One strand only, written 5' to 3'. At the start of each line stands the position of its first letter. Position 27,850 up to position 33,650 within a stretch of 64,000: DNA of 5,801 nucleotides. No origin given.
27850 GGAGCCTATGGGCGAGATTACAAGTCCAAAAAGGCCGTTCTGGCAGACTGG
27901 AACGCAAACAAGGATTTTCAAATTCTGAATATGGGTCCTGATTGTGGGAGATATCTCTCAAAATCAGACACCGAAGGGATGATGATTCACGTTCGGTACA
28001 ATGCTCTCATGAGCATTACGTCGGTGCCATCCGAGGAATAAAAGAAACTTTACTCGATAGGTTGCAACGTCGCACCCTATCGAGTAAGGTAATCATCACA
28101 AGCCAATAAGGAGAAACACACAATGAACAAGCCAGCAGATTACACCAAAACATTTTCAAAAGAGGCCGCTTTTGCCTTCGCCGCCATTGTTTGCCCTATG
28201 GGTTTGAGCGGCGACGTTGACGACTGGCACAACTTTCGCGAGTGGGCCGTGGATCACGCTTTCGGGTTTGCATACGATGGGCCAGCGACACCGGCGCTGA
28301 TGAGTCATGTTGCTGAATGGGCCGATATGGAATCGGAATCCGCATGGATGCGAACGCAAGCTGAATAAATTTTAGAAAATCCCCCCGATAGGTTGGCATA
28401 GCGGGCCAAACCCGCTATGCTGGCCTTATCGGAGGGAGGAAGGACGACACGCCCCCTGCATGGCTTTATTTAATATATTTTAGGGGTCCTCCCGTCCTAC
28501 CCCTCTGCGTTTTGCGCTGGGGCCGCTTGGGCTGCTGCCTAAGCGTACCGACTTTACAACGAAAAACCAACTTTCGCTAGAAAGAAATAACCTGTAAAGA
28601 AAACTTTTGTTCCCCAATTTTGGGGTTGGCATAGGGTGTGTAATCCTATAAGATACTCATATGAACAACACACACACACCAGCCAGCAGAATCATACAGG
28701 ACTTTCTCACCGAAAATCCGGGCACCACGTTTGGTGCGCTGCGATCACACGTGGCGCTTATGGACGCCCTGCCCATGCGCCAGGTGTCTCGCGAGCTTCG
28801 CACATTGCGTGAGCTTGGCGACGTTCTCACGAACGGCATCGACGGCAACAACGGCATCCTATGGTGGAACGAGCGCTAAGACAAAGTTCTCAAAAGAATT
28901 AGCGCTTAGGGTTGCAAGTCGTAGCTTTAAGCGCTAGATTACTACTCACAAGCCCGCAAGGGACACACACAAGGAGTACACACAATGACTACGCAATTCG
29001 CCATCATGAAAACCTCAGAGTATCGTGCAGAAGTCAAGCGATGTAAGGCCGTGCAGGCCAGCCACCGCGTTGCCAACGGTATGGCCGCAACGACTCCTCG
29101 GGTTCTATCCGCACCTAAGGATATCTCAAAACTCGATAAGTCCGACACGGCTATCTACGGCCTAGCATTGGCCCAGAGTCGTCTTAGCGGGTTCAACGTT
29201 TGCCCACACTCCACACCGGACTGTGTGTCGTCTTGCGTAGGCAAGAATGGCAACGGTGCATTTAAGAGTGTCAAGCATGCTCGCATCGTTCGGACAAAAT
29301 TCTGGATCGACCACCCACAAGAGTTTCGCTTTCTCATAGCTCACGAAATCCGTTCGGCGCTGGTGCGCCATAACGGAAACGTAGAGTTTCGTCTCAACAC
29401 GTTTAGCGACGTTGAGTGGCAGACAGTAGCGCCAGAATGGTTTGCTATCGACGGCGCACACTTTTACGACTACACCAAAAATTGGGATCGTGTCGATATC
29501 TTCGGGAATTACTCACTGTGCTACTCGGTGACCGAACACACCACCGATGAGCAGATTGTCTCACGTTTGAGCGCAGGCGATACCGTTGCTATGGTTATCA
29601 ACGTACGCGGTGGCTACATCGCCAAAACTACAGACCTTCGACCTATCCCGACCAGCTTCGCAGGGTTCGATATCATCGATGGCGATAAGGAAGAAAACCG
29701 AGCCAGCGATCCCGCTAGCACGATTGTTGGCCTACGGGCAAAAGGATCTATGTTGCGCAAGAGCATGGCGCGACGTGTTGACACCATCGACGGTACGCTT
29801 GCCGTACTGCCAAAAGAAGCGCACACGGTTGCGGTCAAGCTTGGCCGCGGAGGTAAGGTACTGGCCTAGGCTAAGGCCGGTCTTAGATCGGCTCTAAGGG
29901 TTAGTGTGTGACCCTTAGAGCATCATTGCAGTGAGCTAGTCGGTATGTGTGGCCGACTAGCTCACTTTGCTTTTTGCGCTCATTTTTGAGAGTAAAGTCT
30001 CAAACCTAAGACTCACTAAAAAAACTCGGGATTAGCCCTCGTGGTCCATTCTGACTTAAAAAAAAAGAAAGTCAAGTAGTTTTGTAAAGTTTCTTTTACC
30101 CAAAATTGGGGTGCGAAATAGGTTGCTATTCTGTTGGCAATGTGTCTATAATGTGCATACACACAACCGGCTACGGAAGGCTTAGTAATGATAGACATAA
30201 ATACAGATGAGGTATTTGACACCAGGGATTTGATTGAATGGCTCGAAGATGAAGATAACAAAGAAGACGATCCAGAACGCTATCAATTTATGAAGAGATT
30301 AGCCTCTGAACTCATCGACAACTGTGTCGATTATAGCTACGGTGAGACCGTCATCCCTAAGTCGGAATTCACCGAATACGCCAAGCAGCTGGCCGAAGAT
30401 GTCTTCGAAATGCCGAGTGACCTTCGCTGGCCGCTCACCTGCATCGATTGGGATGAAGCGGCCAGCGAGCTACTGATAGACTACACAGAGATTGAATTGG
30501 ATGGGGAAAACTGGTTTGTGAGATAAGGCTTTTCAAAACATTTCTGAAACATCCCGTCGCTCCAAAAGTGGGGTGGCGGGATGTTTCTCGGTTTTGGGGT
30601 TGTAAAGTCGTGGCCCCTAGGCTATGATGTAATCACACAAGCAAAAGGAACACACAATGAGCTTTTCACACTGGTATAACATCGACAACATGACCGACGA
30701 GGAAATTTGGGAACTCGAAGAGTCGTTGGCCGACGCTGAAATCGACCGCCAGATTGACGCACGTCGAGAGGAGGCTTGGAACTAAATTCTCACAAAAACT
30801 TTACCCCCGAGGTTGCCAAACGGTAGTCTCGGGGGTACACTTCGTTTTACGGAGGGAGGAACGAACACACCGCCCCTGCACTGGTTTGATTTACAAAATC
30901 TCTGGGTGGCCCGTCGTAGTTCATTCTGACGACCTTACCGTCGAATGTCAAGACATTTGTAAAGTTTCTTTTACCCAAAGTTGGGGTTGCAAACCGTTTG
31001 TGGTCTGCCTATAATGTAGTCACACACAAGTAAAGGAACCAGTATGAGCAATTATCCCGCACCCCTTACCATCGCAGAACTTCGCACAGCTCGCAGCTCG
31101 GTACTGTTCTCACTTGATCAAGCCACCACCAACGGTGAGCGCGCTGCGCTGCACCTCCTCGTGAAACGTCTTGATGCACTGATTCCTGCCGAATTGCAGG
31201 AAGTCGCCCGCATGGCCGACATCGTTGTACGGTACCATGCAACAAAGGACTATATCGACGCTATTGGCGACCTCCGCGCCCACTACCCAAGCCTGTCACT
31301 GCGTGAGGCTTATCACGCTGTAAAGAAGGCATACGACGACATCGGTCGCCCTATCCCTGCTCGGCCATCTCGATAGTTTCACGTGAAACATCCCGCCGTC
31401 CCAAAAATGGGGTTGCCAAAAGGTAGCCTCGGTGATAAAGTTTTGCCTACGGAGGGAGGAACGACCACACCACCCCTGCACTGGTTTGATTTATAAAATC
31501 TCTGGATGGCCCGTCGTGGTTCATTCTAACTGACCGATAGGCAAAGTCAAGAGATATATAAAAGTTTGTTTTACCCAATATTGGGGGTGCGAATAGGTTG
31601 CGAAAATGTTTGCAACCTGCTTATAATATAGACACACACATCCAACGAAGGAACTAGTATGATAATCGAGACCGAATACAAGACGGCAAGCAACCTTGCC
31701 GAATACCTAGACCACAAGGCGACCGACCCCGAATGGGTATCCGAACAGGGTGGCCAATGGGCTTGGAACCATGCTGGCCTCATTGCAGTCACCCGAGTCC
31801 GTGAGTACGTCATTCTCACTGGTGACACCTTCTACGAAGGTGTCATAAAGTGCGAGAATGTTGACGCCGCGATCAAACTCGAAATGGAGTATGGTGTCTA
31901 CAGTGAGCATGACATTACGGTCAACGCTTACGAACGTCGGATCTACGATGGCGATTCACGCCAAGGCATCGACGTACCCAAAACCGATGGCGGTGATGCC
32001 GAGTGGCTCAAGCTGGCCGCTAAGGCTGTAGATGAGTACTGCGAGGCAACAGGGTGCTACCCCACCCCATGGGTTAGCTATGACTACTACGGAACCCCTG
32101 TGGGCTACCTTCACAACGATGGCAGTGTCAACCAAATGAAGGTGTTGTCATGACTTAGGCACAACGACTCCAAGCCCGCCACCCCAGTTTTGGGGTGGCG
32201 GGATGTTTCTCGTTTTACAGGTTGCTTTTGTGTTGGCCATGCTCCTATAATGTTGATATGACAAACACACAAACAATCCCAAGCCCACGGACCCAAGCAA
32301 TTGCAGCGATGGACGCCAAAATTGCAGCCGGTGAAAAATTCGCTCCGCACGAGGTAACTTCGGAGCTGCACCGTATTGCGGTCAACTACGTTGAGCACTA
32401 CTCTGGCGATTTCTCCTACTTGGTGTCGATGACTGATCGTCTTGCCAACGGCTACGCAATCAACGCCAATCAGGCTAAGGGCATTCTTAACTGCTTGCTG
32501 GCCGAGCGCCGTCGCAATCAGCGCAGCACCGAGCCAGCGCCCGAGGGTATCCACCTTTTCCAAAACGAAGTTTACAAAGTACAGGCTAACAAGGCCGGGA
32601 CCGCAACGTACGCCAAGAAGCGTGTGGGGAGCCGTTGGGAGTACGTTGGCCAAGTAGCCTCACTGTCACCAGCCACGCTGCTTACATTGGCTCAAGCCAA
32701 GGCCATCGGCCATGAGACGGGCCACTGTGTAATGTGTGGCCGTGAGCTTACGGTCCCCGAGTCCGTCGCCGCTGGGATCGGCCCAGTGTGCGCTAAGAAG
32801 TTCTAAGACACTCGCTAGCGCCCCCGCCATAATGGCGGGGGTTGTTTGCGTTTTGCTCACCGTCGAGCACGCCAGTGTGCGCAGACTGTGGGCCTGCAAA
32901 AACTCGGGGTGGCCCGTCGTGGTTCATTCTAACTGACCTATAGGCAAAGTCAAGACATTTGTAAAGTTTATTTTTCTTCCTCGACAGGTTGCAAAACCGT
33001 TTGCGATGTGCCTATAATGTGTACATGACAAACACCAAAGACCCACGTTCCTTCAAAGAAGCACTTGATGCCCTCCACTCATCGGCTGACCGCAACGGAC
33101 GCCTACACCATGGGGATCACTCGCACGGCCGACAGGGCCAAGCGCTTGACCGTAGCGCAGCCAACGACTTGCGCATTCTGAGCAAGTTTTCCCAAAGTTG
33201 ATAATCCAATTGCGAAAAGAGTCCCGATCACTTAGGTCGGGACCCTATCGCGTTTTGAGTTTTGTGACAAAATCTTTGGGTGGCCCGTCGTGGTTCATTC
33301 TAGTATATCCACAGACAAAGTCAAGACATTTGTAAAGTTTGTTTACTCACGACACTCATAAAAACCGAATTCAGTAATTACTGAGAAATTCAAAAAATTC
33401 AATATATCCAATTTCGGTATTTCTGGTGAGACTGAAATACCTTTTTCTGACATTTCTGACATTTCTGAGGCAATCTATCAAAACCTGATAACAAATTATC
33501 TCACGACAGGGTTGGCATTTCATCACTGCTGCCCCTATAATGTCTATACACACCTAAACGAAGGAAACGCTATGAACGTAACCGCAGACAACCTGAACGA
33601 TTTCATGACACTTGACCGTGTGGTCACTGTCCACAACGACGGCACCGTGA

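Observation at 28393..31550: Promoter-driven short RNAs beginning with a double Shine-Dalgarno (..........) but no start codon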

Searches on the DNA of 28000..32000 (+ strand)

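Call 5: search_dna_similar(query=window:28000-32000:+, collection=phages, mode=distant, max_rows=30)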
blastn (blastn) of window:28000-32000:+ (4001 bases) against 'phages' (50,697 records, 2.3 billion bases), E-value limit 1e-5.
No match.

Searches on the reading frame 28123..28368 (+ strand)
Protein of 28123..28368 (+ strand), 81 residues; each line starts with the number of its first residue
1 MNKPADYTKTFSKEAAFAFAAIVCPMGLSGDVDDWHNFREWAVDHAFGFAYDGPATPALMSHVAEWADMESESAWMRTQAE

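Call 86: search_protein_representatives(protein=window:28123-28368:+)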
Query: 81 residues. Proteins with E-value up to 0.001 (for the whole library): 3; up to 1e-10: 1; up to 1e-30: 1. The best 3 are listed.
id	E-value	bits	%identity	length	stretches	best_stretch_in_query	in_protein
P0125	3.3e-50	183.3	100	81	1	1-81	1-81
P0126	3.8e-08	49.2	40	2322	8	28-47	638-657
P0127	9.7e-04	35.2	33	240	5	35-62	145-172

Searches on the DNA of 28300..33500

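Call 36: search_rna_families(source=window, start=28300, end=33500, threshold=evalue, max_evalue=10)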
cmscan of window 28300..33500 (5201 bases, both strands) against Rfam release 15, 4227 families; matches with E-value up to 10: 10.
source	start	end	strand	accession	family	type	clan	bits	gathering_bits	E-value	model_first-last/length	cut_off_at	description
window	32791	32848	-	RF02628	Hrs1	Gene; sRNA;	-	23.1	56.4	0.33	1-74/74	no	Hfq-regulated sRNA 1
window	28380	28438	+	RF00499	Parecho_CRE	Cis-reg;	-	22.8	55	0.25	12-72/116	no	Human parechovirus 1 (HPeV1) cis regulatory element (CRE)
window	32333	32366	+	RF03060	uup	Cis-reg;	-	22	36.8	0.68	1-48/48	no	uup RNA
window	32822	32841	+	RF02628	Hrs1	Gene; sRNA;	-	19.1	56.4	3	9-28/74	no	Hfq-regulated sRNA 1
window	31966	32034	-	RF01668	P10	Gene; sRNA;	-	18.8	37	0.49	1-72/72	no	Pseudomonas sRNA P10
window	29890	29931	+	RF03070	ssNA-helicase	Gene; sRNA;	-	17.9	41.5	9.7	1-40/49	no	ssNA-helicase RNA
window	31757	31805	-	RF02684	Twister-P5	Gene; ribozyme;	CL00120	17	37.6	4.6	1-58/58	no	Type-P5 twister ribozyme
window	32712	32751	-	RF02595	EBv-sisRNA-1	Gene;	-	15.3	58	7.3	1-81/81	no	Epstein-Barr virus stable intronic sequence RNA 1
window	32080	32209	+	RF02883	BcKCsr2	Gene; sRNA;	-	14.4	40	8.8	1-129/129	no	Burkholderia sRNA 2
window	33081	33132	+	RF00030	RNase_MRP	Gene; ribozyme;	CL00002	11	50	5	1-266/266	no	RNase MRP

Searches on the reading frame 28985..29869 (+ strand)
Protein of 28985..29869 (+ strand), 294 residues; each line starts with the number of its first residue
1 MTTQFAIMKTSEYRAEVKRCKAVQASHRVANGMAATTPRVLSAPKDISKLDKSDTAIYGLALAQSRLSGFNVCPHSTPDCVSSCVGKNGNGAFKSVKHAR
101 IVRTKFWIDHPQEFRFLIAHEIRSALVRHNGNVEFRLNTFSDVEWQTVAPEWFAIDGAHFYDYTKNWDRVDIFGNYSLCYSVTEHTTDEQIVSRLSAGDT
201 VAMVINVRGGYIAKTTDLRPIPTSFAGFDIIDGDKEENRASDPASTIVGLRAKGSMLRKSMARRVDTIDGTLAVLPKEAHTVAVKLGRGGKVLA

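Call 13: search_protein_families(library=pfam, proteins=[window:28985-29869:+], max_evalue=0.01)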
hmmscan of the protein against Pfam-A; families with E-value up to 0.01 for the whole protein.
window:28985-29869:+ (294 aa): 1 family
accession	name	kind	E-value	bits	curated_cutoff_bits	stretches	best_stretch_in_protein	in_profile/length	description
PF17338.8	GP88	-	3e-27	96.4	24.4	1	59-259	27-221/230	Gene product 88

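Call 15: find_related_loci(query=window:28985-29869:+, collection=viral_contigs, flank=5000)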
Query window:28985-29869:+ (294 aa) in viral_contigs; peptide patterns used: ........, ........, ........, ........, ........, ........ (x = any residue, [..] = any of these).
10 stretches matched a pattern; 6 encode a relative of the query (tblastn E <= 1e-3); 6 distinct loci.
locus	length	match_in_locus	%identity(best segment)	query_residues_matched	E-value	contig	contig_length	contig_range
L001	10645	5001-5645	31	37-253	8e-26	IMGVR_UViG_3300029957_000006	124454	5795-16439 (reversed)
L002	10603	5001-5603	33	59-256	3e-25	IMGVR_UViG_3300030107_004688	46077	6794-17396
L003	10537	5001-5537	32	71-253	1e-22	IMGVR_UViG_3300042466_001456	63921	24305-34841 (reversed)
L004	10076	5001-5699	27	24-254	4e-20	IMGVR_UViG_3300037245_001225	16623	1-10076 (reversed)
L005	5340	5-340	30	127-253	7e-11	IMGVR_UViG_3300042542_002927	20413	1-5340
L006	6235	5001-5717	26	59-262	3e-10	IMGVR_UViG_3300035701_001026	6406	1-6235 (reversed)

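Call 17: find_encoding_contigs(protein=window:28985-29869:+, flank=3000, max_places=6)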
Protein window:28985-29869:+ (294 aa): 3 contigs read that carry it; 3 places shown.
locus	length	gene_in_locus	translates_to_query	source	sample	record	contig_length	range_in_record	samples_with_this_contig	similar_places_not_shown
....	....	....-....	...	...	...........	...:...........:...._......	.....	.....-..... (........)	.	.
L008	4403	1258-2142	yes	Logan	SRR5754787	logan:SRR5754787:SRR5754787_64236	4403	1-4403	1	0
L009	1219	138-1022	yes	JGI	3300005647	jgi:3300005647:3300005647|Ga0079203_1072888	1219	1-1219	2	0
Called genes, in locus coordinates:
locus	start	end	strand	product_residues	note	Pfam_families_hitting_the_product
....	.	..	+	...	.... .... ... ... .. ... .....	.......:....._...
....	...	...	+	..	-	-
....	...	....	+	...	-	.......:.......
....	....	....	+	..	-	-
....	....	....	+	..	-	-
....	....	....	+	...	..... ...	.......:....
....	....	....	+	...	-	-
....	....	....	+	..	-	-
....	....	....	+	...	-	-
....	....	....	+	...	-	-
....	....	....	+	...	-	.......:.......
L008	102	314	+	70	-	-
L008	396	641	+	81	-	-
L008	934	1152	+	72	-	-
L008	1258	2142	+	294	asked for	PF17338:GP88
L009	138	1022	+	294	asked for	PF17338:GP88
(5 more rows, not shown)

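Call 26: find_homologous_proteins(query=window:28985-29869:+)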
Query window:28985-29869:+ (294 aa): 231 proteins with E <= 0.001 among 1156 candidates; the best 120 are listed. Only proteins of 161 to 515 residues were searched: fused or split forms outside these lengths cannot appear, so this answer is no evidence that the protein stands alone or is whole; find_related_loci, which searches DNA, has no such limit.
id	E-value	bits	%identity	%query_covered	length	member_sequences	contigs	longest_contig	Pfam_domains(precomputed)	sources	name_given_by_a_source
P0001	1.5e-195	665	100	100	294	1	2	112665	PF17338.9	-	-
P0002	4.9e-94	332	55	88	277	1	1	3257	PF17338.9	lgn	-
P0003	1.1e-80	289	55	86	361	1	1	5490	PF17338.9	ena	-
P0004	2.7e-79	284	53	86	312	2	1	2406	PF17338.9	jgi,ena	-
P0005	2.8e-73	264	48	90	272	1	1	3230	PF17338.9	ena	-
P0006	2.3e-71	258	48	82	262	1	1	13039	PF17338.9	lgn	-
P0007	1.0e-65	240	47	84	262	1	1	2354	PF17338.9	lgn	-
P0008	4.2e-59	218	47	77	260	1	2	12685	PF17338.9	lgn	-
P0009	6.8e-54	201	44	83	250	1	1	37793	PF17338.9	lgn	-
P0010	3.1e-51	192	45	73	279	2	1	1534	PF17338.9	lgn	-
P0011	5.1e-51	191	45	79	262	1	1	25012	PF17338.9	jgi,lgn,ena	-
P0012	3.1e-50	189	41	86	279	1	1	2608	PF17338.9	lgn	-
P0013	6.5e-50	188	43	81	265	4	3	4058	PF17338.9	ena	-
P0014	1.1e-49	187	42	82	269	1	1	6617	PF17338.9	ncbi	-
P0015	1.3e-49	187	43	74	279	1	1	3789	PF17338.9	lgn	-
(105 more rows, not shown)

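Call 27: find_encoding_contigs(protein=P0003, flank=10000, max_places=2)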
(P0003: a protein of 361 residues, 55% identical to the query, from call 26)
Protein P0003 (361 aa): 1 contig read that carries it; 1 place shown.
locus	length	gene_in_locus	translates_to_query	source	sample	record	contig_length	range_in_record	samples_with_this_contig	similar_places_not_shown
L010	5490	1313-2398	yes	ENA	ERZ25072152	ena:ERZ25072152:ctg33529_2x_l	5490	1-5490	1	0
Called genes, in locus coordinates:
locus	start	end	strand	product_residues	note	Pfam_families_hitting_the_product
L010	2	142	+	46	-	?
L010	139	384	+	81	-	-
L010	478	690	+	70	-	-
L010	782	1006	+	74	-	-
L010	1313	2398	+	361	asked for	PF17338:GP88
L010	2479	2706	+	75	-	-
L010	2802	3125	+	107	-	-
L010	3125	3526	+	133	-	PF08614:ATG16 (weak), PF06008:Laminin_I (weak)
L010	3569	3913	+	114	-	-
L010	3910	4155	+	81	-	-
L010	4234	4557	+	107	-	-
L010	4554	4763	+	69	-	-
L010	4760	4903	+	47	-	-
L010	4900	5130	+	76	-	-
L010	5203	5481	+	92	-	-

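Call 28: find_encoding_contigs(protein=P0006, flank=10000, max_places=2)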
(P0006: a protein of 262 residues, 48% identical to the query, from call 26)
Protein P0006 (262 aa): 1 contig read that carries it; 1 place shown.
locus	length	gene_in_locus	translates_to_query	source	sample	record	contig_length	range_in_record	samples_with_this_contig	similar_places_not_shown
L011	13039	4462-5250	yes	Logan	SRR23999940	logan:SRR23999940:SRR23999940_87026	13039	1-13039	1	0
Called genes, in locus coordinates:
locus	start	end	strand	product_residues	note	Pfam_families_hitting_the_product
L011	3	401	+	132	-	?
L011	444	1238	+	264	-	-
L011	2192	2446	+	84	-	-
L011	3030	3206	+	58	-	-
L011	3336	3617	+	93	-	-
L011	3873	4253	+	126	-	-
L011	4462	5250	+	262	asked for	PF17338:GP88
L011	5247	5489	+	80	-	-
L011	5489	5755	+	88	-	-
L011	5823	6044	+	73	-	-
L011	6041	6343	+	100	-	-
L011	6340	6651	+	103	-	-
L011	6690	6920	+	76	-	-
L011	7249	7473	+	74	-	-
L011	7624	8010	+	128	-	-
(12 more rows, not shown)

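Call 29: find_encoding_contigs(protein=P0002, flank=10000, max_places=2)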
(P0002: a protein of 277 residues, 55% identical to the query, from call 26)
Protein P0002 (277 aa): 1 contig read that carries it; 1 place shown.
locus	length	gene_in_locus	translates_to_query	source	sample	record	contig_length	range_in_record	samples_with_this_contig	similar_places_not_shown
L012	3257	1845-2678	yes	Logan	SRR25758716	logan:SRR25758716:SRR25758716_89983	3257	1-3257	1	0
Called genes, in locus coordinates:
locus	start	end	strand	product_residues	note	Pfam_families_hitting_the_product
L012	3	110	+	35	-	?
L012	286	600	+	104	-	PF19698:DUF6197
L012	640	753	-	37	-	-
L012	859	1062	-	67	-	-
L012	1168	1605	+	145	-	-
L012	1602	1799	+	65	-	-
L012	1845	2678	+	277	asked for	PF17338:GP88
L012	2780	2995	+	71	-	-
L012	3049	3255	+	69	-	?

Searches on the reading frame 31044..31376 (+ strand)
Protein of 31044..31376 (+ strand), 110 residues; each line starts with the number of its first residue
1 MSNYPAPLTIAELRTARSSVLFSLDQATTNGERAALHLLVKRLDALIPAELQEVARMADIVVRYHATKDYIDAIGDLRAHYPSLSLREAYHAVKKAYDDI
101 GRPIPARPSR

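Call 81: find_homologous_proteins(query=window:31044-31376:+)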
Query window:31044-31376:+ (110 aa): 1 proteins with E <= 0.001 among 7 candidates. Only proteins of 60 to 193 residues were searched: fused or split forms outside these lengths cannot appear, so this answer is no evidence that the protein stands alone or is whole; find_related_loci, which searches DNA, has no such limit.
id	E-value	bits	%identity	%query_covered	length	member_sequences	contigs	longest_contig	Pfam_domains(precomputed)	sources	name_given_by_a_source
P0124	1.2e-63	230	100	100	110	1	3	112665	-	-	-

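Call 83: find_encoding_contigs(protein=P0124, flank=3000, max_places=10)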
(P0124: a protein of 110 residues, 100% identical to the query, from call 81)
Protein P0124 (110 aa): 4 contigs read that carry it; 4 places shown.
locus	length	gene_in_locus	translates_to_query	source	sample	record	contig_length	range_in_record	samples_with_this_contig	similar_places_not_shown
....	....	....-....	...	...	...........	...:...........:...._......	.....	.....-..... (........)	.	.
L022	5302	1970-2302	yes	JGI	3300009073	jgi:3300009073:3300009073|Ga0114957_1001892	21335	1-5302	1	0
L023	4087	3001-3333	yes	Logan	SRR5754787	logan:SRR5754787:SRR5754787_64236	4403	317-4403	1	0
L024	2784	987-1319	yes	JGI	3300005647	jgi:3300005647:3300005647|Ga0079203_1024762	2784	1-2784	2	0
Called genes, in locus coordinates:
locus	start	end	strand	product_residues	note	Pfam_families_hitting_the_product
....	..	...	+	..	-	-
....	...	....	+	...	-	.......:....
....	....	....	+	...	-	-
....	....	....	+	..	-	-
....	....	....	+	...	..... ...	-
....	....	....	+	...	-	-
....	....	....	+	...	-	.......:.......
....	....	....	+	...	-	-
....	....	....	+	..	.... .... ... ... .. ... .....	-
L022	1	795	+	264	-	?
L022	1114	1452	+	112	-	-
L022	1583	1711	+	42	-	-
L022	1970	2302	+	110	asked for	-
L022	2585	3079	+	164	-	-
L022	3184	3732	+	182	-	PF19474:DUF6011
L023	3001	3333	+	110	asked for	-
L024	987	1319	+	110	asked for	-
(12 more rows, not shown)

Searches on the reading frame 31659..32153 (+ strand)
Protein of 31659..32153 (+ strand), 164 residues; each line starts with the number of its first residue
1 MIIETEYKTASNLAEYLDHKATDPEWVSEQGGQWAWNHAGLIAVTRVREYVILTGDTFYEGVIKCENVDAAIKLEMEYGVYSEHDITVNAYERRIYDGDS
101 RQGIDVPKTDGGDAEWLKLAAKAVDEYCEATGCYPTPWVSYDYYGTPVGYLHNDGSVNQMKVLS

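Call 42: find_homologous_proteins(query=window:31659-32153:+)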
Query window:31659-32153:+ (164 aa): 1 proteins with E <= 0.001 among 19 candidates. Only proteins of 90 to 287 residues were searched: fused or split forms outside these lengths cannot appear, so this answer is no evidence that the protein stands alone or is whole; find_related_loci, which searches DNA, has no such limit.
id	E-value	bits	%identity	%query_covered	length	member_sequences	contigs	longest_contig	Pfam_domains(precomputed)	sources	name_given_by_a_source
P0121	3.5e-95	335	88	100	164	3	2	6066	-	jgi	-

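Call 43: find_encoding_contigs(protein=P0121, flank=10000, max_places=6)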
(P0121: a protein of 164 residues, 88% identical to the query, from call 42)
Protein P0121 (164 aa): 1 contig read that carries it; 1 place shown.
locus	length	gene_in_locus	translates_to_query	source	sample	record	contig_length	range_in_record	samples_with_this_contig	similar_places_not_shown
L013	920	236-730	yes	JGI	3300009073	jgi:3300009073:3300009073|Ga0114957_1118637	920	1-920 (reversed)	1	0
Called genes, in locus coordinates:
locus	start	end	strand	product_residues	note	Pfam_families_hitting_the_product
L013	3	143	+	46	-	?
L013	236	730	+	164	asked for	-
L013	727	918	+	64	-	?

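Call 45: list_cluster_members(proteins=[P0121])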
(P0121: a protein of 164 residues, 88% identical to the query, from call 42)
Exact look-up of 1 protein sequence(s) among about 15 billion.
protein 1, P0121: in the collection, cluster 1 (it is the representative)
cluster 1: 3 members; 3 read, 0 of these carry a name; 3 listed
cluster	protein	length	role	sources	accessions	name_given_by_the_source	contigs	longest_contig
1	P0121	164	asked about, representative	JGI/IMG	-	-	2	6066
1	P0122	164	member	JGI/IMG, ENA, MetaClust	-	-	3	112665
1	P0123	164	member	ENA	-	-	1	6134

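Call 46: find_encoding_contigs(protein=P0123, flank=10000, max_places=6)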
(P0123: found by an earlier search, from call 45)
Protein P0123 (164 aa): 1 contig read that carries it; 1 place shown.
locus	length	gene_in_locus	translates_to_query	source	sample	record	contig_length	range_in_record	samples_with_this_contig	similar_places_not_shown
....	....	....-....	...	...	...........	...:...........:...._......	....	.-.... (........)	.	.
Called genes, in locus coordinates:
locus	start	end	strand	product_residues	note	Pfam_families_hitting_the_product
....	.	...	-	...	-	?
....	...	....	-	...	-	-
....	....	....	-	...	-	-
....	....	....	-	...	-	-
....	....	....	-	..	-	-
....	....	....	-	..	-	-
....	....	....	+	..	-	-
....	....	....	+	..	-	-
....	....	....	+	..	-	-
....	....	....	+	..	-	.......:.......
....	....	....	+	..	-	-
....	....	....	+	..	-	-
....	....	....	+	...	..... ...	-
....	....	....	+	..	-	-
